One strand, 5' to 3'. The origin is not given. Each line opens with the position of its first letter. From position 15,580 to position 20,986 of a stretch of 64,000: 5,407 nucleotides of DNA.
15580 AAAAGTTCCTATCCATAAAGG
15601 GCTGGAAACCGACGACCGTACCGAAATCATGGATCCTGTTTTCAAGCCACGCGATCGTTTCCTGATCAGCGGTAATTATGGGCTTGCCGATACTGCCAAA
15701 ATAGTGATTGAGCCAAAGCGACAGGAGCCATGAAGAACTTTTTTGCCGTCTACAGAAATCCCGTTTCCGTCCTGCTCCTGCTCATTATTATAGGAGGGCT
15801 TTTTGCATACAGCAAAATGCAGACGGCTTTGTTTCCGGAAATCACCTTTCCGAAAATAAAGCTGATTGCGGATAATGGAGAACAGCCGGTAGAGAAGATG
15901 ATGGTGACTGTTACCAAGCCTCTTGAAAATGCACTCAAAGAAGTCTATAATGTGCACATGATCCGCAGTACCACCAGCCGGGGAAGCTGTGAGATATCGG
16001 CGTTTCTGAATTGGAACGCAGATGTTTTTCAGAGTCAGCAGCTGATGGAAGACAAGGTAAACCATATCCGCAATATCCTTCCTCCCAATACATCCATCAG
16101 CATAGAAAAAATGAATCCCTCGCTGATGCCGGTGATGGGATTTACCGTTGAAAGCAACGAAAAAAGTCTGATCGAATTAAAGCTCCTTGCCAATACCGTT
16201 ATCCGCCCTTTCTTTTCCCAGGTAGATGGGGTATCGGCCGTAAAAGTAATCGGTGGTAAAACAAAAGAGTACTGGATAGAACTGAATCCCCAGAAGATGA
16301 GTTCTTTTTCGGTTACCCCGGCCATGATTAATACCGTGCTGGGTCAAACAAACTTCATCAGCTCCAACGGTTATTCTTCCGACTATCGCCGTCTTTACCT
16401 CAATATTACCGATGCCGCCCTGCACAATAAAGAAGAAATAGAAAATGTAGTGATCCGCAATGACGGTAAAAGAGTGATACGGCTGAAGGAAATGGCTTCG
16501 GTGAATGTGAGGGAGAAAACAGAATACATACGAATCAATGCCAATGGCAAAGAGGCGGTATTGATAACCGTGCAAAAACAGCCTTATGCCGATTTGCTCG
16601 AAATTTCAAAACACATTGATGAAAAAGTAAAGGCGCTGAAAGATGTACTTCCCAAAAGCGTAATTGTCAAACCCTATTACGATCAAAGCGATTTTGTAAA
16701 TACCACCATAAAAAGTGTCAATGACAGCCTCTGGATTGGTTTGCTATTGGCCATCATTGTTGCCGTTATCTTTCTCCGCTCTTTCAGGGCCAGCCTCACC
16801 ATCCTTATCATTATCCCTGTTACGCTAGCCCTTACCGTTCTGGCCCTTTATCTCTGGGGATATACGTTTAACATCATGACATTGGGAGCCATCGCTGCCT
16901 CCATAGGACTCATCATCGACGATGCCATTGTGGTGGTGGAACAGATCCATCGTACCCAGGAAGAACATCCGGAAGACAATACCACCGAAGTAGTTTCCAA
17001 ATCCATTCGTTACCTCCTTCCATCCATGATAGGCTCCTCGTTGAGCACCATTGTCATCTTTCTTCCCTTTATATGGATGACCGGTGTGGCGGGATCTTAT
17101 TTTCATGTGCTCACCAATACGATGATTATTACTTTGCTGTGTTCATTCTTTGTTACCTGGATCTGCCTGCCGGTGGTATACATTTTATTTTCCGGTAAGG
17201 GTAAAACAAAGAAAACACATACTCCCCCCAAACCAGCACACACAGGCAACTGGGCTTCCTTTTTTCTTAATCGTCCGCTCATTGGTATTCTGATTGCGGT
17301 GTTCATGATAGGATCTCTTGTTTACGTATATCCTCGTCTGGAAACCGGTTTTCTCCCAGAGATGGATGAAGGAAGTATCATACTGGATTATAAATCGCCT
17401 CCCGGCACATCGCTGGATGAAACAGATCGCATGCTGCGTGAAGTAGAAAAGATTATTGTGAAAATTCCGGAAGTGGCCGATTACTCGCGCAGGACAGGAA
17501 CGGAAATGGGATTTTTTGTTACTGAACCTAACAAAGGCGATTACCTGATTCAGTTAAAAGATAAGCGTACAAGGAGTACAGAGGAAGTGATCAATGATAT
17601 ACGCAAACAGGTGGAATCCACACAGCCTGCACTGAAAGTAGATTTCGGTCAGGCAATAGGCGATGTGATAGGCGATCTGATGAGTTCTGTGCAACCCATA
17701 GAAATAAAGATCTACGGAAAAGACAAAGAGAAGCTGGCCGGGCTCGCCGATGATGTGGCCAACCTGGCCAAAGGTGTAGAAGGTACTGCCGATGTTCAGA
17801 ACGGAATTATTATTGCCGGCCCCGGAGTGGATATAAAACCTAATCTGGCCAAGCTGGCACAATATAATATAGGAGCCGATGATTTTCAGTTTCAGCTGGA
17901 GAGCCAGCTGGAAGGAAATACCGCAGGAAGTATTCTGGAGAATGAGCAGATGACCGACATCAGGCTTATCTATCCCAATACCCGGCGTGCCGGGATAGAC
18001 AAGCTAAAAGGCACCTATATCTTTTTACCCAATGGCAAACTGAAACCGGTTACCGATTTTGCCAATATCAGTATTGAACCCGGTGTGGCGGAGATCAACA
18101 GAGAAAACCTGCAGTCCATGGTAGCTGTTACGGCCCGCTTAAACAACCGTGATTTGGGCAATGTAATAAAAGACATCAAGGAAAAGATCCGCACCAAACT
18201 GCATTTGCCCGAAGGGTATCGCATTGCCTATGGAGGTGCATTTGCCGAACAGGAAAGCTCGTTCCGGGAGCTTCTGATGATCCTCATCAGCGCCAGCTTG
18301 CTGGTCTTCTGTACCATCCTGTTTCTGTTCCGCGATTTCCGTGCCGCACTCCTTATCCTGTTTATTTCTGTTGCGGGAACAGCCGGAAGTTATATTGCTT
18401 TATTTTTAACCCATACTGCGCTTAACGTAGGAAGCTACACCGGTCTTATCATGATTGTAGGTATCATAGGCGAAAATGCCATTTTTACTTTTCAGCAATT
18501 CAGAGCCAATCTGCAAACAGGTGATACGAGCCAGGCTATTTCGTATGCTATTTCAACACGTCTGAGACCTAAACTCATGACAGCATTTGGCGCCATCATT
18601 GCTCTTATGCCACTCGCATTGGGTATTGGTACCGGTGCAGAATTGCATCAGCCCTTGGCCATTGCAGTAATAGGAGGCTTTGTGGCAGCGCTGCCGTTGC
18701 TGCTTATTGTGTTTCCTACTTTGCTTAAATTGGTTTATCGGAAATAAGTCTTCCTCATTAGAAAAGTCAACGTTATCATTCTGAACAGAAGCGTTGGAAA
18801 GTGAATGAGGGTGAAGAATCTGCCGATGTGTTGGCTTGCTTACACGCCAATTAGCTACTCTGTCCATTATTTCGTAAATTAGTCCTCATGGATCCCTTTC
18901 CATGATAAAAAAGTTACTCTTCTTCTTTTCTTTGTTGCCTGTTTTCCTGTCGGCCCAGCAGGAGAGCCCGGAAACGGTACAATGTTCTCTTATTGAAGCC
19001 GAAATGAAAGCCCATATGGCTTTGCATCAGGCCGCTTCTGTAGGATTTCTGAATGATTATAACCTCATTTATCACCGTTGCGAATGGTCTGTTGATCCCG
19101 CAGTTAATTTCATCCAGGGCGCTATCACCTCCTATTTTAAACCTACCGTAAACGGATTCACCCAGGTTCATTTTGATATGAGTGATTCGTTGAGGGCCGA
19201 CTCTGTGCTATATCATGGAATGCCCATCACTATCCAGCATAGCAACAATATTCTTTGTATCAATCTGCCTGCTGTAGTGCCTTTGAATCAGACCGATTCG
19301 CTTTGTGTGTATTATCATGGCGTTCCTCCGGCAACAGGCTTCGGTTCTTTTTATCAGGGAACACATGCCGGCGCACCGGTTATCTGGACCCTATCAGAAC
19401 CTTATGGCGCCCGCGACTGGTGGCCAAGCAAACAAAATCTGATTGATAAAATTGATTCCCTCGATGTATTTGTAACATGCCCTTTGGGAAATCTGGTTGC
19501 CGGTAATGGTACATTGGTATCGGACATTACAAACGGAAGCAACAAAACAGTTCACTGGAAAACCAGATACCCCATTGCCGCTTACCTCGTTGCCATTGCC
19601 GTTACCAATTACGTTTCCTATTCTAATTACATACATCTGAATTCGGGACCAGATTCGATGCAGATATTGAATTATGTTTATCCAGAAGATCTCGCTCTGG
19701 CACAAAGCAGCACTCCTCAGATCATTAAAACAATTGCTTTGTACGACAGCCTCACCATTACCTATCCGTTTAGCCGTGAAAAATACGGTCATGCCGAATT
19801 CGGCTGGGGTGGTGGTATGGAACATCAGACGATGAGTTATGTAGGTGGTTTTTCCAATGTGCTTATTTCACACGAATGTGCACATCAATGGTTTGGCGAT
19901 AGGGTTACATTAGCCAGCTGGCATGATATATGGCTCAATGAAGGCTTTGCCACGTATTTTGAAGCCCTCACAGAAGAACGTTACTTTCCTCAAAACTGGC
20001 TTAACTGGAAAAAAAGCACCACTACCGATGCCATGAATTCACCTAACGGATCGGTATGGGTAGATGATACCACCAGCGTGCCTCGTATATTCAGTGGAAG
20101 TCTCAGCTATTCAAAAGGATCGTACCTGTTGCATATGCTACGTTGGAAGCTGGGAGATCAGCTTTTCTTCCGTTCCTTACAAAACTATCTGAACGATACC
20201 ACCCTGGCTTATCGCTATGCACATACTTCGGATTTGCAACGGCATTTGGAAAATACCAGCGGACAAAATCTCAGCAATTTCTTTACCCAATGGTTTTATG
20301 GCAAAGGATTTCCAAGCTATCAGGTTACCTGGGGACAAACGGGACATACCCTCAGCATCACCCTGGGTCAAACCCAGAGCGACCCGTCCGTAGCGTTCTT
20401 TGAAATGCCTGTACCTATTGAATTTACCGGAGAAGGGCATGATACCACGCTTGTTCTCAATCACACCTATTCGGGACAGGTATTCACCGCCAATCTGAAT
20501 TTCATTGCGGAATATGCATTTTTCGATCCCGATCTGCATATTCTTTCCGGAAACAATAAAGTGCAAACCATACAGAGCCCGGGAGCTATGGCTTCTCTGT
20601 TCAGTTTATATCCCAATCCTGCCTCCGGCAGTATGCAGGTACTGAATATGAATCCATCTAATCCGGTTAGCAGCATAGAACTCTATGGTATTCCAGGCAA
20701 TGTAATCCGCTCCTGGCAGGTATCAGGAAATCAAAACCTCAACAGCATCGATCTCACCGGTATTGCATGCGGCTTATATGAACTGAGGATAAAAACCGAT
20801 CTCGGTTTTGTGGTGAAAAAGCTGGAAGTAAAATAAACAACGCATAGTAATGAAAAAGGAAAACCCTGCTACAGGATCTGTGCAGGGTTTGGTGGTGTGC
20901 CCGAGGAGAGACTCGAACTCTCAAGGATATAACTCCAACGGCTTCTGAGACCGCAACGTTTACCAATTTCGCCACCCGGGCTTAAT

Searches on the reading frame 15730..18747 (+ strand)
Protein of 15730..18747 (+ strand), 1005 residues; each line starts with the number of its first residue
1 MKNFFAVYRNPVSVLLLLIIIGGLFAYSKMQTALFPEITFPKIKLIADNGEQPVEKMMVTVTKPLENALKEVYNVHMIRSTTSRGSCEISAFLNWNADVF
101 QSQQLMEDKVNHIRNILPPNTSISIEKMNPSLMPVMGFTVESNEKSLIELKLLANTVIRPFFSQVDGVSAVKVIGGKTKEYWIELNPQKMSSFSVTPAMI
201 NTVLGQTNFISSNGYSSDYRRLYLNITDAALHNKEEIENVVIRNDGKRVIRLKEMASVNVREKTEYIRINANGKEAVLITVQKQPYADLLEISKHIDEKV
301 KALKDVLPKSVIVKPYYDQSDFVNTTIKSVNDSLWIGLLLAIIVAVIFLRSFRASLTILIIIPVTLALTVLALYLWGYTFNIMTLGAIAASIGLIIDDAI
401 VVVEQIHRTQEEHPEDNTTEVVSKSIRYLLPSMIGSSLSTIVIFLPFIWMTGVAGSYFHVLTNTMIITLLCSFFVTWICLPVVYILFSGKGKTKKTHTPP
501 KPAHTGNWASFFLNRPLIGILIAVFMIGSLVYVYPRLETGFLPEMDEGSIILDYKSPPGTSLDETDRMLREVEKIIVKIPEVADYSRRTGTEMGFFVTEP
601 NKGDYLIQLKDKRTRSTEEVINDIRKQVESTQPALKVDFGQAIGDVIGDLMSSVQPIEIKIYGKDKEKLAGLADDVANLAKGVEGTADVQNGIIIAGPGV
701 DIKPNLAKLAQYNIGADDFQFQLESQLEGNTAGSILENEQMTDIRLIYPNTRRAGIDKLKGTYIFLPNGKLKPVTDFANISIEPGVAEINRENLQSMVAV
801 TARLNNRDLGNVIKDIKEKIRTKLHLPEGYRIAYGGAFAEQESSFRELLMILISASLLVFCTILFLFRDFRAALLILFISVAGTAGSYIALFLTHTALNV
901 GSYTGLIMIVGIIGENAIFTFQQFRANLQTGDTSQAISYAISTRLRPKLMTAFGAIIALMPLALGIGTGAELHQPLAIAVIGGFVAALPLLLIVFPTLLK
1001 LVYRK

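Call 7: search_protein_families(library=pfam, proteins=[window:15730-18747:+], max_evalue=0.001)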
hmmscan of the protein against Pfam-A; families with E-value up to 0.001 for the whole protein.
window:15730-18747:+ (1005 aa): 3 families
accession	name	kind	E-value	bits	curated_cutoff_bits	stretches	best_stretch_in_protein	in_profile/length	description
PF00873.25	ACR_tran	-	5.1e-199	663.8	28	1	5-1001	5-1019/1021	AcrB/AcrD/AcrF family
PF03176.21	MMPL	-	2.6e-07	30.4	20.5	1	797-1001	91-301/333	MMPL family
PF02355.23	SecD_SecF_C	-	3.6e-07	30.2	20.5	1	338-475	42-178/189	Protein export membrane protein SecD/SecF, C-terminal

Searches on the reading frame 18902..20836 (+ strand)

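Call 7: search_protein_families(library=pfam, proteins=[window:18902-20836:+], max_evalue=0.001)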
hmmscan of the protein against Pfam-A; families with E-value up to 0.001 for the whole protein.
window:18902-20836:+ (644 aa): 2 families
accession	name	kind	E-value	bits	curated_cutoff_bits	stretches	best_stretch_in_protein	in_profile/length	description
PF01433.26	Peptidase_M1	-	5.2e-32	111.6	27.7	1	321-464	70-218/218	Peptidase family M1 domain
PF18962.6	Por_Secre_tail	-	2.7e-09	37.6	27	1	569-641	1-73/75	Secretion system C-terminal sorting domain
